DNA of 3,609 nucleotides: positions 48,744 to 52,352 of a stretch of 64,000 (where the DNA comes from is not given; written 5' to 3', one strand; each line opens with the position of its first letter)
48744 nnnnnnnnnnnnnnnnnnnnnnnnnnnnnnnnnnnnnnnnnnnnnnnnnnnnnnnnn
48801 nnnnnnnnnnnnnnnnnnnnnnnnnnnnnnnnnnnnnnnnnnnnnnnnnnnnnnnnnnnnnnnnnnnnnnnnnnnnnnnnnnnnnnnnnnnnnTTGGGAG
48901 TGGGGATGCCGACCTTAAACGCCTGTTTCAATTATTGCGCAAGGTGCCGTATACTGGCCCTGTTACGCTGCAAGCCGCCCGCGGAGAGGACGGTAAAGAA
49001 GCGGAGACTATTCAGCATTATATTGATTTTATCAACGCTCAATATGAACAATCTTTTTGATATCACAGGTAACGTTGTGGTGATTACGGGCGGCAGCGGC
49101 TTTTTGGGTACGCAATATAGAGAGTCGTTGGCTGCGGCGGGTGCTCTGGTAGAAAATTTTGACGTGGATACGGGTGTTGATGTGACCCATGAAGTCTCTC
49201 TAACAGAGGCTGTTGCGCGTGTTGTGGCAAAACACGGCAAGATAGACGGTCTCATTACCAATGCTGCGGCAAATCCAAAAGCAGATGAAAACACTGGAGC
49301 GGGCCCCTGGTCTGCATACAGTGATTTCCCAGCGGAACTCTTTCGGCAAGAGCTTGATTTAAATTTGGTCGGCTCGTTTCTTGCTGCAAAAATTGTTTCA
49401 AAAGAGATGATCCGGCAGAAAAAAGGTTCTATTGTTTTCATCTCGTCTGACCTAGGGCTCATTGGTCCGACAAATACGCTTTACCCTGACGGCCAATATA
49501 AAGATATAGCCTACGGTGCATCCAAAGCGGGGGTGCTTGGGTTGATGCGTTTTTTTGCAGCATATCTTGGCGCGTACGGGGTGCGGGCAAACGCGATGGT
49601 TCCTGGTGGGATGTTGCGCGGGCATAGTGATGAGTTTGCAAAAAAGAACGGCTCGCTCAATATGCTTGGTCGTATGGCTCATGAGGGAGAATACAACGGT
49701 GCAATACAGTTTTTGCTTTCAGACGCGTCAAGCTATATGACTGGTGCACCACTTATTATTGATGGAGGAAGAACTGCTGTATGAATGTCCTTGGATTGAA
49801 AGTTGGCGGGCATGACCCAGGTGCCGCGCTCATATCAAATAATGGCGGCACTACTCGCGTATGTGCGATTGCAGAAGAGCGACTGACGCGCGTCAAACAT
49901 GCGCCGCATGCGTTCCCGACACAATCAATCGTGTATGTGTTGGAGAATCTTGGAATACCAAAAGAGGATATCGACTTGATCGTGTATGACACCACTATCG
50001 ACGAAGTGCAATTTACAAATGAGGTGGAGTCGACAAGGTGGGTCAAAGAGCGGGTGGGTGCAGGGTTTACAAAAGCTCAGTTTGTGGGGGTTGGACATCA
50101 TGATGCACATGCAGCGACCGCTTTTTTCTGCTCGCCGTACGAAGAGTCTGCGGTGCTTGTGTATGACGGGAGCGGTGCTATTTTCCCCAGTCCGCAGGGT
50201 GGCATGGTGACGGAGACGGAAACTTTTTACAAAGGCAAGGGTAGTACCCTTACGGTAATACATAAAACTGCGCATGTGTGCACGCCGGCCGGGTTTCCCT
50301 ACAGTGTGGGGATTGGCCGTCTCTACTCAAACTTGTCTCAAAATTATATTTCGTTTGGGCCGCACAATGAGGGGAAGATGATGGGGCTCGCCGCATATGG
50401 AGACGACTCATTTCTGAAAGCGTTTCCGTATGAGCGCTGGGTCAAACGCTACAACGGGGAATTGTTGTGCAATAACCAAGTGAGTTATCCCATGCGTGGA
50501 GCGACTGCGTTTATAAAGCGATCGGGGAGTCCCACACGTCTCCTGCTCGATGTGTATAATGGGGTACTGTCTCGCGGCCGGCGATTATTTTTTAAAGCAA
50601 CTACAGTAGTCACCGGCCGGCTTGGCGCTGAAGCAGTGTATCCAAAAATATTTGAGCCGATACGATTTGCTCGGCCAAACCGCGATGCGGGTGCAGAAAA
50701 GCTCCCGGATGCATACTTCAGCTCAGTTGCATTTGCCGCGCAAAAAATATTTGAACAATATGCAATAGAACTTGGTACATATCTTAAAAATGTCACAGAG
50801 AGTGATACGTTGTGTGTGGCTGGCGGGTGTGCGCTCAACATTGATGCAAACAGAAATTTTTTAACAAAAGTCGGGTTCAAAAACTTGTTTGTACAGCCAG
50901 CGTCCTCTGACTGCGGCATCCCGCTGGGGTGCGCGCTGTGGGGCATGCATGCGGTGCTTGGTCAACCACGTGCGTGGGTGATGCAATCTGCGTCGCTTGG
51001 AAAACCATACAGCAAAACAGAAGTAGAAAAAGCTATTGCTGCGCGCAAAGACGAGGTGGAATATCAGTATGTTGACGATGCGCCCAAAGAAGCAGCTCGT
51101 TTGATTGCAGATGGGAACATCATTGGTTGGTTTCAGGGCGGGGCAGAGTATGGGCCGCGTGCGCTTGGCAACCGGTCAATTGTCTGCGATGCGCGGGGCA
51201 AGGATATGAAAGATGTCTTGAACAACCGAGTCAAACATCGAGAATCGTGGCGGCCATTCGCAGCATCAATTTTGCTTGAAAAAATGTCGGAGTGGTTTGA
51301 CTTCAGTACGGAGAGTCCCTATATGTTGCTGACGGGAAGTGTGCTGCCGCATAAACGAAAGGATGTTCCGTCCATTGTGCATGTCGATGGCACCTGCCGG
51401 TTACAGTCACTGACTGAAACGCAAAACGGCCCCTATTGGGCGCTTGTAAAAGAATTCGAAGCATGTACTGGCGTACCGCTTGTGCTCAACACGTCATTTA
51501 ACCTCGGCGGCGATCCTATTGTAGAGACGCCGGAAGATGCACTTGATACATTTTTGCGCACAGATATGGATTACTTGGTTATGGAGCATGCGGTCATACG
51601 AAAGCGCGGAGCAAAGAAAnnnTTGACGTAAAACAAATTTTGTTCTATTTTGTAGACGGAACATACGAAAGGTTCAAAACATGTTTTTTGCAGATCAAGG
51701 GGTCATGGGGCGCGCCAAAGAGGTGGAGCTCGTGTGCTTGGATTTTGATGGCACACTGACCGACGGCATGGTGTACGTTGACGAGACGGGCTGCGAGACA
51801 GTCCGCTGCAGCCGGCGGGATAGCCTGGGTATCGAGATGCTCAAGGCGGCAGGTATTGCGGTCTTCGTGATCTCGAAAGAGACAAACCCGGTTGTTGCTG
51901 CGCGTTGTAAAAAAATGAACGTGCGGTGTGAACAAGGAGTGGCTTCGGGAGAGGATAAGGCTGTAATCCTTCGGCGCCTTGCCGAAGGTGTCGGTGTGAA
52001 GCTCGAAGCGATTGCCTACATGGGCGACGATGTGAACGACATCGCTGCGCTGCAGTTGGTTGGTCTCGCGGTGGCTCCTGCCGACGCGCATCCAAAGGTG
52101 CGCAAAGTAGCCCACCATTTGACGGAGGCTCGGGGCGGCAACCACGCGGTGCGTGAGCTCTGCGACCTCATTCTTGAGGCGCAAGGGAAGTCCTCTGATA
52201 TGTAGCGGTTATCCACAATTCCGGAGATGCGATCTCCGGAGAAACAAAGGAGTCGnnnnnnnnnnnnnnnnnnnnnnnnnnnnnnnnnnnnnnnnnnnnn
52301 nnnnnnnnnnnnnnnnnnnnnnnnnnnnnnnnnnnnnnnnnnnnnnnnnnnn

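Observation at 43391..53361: Predicted nonulosonic-acid pathway via a 9-phosphate route with unusual tailoring enzymes (carbamoyl, amino, methyl)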

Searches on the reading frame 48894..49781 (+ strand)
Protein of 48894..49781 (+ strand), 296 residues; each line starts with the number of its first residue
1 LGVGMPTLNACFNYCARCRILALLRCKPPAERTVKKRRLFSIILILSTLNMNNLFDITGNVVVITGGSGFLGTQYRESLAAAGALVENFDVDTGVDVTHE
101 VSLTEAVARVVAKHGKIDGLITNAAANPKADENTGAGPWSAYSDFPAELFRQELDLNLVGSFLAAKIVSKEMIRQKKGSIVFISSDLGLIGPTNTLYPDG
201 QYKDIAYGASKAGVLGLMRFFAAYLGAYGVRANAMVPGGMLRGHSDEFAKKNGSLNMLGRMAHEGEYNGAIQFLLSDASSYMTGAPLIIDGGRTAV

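Call 4: search_protein_families(library=pfam, proteins=[window:48894-49781:+], max_evalue=0.01)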
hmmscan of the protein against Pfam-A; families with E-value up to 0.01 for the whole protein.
window:48894-49781:+ (296 aa): 3 families
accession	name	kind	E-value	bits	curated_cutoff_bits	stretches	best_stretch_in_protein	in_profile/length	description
PF13561.12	adh_short_C2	-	3.5e-33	115.6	27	1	90-293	46-235/236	Enoyl-(Acyl carrier protein) reductase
PF00106.31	adh_short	-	1.2e-27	97.1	26.6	1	95-242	56-184/195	short chain dehydrogenase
PF01370.27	Epimerase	-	0.0056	16.6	20.9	1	62-127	1-75/240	NAD dependent epimerase/dehydratase family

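Call 5: search_protein_families(library=ncbifam, proteins=[window:48894-49781:+], max_evalue=0.001)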
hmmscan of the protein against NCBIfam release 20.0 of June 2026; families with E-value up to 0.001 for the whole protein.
window:48894-49781:+ (296 aa): 183 families (the best 25 are shown)
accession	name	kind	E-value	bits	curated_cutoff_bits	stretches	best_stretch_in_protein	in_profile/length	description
NF006070.0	PRK08213.1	subfamily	2.5e-35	122.3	279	2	95-296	68-259/259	gluconate 5-dehydrogenase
NF006619.0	PRK09186.1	equivalog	5.6e-32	111.3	255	1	95-292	62-253/256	oxidoreductase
NF005681.0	PRK07478.1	subfamily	1e-29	103.7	267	1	95-294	62-250/254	SDR family oxidoreductase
NF005309.0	PRK06841.1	subfamily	5.4e-29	101.5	286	1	50-294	6-253/255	GolD/DthD family dehydrogenase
NF006132.0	PRK08277.1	subfamily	6.1e-29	101.3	281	2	95-295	66-276/280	D-mannonate oxidoreductase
NF004778.0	PRK06124.1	equivalog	8.1e-28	97.5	303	1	95-294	67-253/256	SDR family oxidoreductase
TIGR03971.1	SDR_subfam_1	subfamily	1.1e-27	97.1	300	1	94-295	70-270/271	mycofactocin-coupled SDR family oxidoreductase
NF005067.0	PRK06484.1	equivalog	4.2e-26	91.6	713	1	93-295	60-253/524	short chain dehydrogenase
NF004774.0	PRK06114.1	equivalog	6.7e-26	91.2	360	1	95-294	73-260/262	SDR family oxidoreductase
NF004817.0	PRK06171.1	subfamily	9.5e-26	90.8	304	1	51-239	1-190/265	sorbitol-6-phosphate dehydrogenase subunit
NF004198.0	PRK05653.1-3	equivalog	9.7e-26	90.7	296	1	93-293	61-246/248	3-oxoacyl-ACP reductase FabG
TIGR01830.1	3oxo_ACP_reduc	equivalog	1.4e-25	90.4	297.75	1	73-292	37-237/239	3-oxoacyl-[acyl-carrier-protein] reductase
NF009466.0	PRK12826.1-2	subfamily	1.4e-25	90.2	222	1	95-294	60-245/248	3-oxoacyl-ACP reductase FabG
NF005446.0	PRK07035.1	equivalog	1.4e-25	90.1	373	1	104-294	76-254/255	SDR family oxidoreductase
NF053807.1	RhamDHLra1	equivalog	2.4e-25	89.7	400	1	92-292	58-246/252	L-rhamnose 1-dehydrogenase Lra1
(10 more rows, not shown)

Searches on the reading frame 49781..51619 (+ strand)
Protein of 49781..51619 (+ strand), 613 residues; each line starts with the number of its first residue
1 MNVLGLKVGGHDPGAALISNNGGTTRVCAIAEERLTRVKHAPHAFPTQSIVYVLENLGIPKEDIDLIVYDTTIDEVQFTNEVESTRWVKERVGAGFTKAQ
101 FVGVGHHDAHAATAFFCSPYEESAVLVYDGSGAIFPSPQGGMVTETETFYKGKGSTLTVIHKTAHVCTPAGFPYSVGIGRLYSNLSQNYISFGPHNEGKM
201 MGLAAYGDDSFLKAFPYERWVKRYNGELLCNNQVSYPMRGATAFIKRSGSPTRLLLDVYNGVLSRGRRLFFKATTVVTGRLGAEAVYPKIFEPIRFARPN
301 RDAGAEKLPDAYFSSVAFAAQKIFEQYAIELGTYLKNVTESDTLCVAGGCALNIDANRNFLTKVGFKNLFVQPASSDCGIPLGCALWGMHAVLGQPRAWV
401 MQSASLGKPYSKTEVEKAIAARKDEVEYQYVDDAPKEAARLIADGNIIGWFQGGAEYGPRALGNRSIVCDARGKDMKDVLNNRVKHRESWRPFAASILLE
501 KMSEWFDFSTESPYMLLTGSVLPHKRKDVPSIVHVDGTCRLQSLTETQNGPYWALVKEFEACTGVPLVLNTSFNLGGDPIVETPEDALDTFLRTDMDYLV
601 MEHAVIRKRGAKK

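Call 4: search_protein_families(library=pfam, proteins=[window:49781-51619:+], max_evalue=0.01)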
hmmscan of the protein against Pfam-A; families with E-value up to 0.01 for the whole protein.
window:49781-51619:+ (613 aa): 2 families
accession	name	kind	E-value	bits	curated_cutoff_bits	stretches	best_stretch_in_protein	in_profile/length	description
PF16861.10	Carbam_trans_C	-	3.2e-66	222.5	27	1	439-608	1-170/170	Carbamoyltransferase C-terminus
PF02543.21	Carbam_trans_N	-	6.8e-33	115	24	3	315-386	275-346/346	Carbamoyltransferase N-terminus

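Call 5: search_protein_families(library=ncbifam, proteins=[window:49781-51619:+], max_evalue=0.001)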
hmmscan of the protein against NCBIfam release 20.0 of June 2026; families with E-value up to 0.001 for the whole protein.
window:49781-51619:+ (613 aa): 1 family
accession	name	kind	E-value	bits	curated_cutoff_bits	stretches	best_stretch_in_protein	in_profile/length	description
NF041651.1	nodul_NodU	equivalog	1.3e-42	146.3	1000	1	336-578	297-527/556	nodulation protein NodU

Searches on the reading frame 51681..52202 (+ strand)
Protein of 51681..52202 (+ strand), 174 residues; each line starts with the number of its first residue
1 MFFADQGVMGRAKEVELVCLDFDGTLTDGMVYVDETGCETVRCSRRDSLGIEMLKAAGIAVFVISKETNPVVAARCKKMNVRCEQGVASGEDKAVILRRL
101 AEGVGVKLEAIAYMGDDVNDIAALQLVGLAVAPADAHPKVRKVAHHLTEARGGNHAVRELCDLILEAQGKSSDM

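Call 4: search_protein_families(library=pfam, proteins=[window:51681-52202:+], max_evalue=0.01)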
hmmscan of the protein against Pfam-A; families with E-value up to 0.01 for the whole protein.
window:51681-52202:+ (174 aa): 4 families
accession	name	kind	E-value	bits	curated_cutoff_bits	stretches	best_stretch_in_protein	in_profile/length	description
PF08282.18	Hydrolase_3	-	7.6e-11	42.6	20.9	1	89-149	184-244/255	haloacid dehalogenase-like hydrolase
PF00702.32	Hydrolase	-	1.2e-08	36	26.4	1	51-128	107-191/191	haloacid dehalogenase-like hydrolase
PF12710.13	HAD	-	0.0004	21.3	27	1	71-125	114-189/189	haloacid dehalogenase-like hydrolase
PF13419.12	HAD_2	-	0.00068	20.2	23.8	0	51-131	88-175/178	Haloacid dehalogenase-like hydrolase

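Call 5: search_protein_families(library=ncbifam, proteins=[window:51681-52202:+], max_evalue=0.001)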
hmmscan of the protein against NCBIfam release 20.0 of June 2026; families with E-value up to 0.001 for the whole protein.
window:51681-52202:+ (174 aa): 18 families
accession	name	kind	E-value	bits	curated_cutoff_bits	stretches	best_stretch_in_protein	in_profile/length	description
NF007019.0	PRK09484.1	equivalog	3.9e-38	130.9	208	1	6-171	16-179/187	3-deoxy-manno-octulosonate-8-phosphatase KdsC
TIGR01670.1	KdsC-phosphatas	subfamily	2.9e-33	115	106.95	1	15-169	1-153/154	3-deoxy-D-manno-octulosonate 8-phosphate phosphatase, YrbI family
NF058599.1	KDN-9-PPhBT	equivalog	2.7e-30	105.6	180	1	16-166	3-151/152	3-deoxy-D-glycero-D-galacto-nonulopyranosonate 9-phosphatase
TIGR02726.1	phenyl_P_delta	equivalog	4.5e-27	95.3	281.95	1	9-171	1-161/169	phenylphosphate carboxylase subunit delta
NF002245.0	PRK01158.1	equivalog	2e-15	56.7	198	1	90-160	155-225/233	phosphoglycolate phosphatase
TIGR01487.1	Pglycolate_arch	equivalog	5.5e-15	55.8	122.75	1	89-155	144-210/215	phosphoglycolate phosphatase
TIGR00099.1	Cof-subfamily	subfamily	1.2e-13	51.2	137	1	89-150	185-246/256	Cof-type HAD-IIB family hydrolase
TIGR01662.1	HAD-SF-IIIA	subfamily_domain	6.5e-10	39.2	44.6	1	17-131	2-135/141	HAD-IIIA family hydrolase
NF007806.0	PRK10513.1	equivalog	2.4e-09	37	273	1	92-150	196-254/270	sugar-phosphatase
TIGR01482.1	SPP-subfamily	subfamily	3.8e-08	33.2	107.15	1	90-157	147-217/225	sucrose-phosphate phosphatase subfamily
TIGR01484.1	HAD-SF-IIB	subfamily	7.5e-07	29.4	41.8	1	87-132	175-220/221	HAD-IIB family hydrolase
TIGR01488.1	HAD-SF-IB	subfamily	1e-06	28.8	45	0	86-127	136-177/177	HAD-IB family phosphatase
NF007821.0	PRK10530.1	equivalog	3.5e-06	26.5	274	1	89-149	196-256/272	pyridoxal phosphatase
NF045966.1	YcsE_rel_Pase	equivalog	4.8e-06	26.2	220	1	90-150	189-249/265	YcsE-related riboflavin metabolism phosphatase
TIGR01511.1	ATPase-IB1_Cu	subfamily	6.5e-05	22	397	0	50-135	377-455/542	copper-translocating P-type ATPase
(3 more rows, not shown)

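Call 31: search_solved_structures(query=window:51681-52202:+, max_evalue=0.00001)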
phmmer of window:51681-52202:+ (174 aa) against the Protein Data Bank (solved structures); distinct sequences matched with E-value up to 0.00001: 23.
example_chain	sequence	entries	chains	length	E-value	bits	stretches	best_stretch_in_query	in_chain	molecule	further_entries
3mmz_A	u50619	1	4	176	2.9e-31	112.1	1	7-166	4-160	putative HAD family hydrolase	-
3mn1_A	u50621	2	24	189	5.3e-31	111.2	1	5-170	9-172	probable yrbi family phosphatase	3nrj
4nav_D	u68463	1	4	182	2.7e-30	108.9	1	8-171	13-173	HYPOTHETICAL PROTEIN XCC279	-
7t35_A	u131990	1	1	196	2.7e-29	105.6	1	6-172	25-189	3-deoxy-D-manno-octulosonate 8-phosphate phosphatase KdsC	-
3n1u_A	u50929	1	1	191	1.8e-28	103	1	9-171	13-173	Hydrolase, HAD superfamily, subfamily III A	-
2r8e_A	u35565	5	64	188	2.1e-27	99.5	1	7-172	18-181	3-deoxy-D-manno-octulosonate 8-phosphate phosphatase | YrbI from Escherichia coli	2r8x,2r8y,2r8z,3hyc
3i6b_A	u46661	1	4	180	3.8e-27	98.7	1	7-170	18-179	3-deoxy-D-manno-octulosonate 8-phosphate phosphatase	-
4um5_A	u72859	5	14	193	3.5e-26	95.5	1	8-169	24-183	3-DEOXY-D-MANNO-OCTULOSONATE 8-PHOSPHATE PHOSPHATASE KDSC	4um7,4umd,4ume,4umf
3ij5_A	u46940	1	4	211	4.8e-25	91.8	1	7-170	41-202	3-deoxy-D-manno-octulosonate 8-phosphate phosphatase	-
3n07_A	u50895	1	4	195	2.1e-24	89.7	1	8-169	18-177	3-deoxy-D-manno-octulosonate 8-phosphate phosphatase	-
2p9j_A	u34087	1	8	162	3.3e-23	85.9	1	10-164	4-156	Hypothetical protein AQ2171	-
1j8d_A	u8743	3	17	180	1e-22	84.3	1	12-172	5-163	deoxy-D-mannose-octulosonate 8-phosphate phosphatase | 3-deoxy-D-manno-octulosonate 8-phosphate phosphatase KdsC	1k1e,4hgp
3e81_A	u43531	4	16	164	1.8e-22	83.5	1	13-165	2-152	Acylneuraminate cytidylyltransferase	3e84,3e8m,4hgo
4hgq_A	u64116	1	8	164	1.2e-21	80.8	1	13-165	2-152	Acylneuraminate cytidylyltransferase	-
4hgr_A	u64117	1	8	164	7.9e-21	78.1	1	13-165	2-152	Acylneuraminate cytidylyltransferase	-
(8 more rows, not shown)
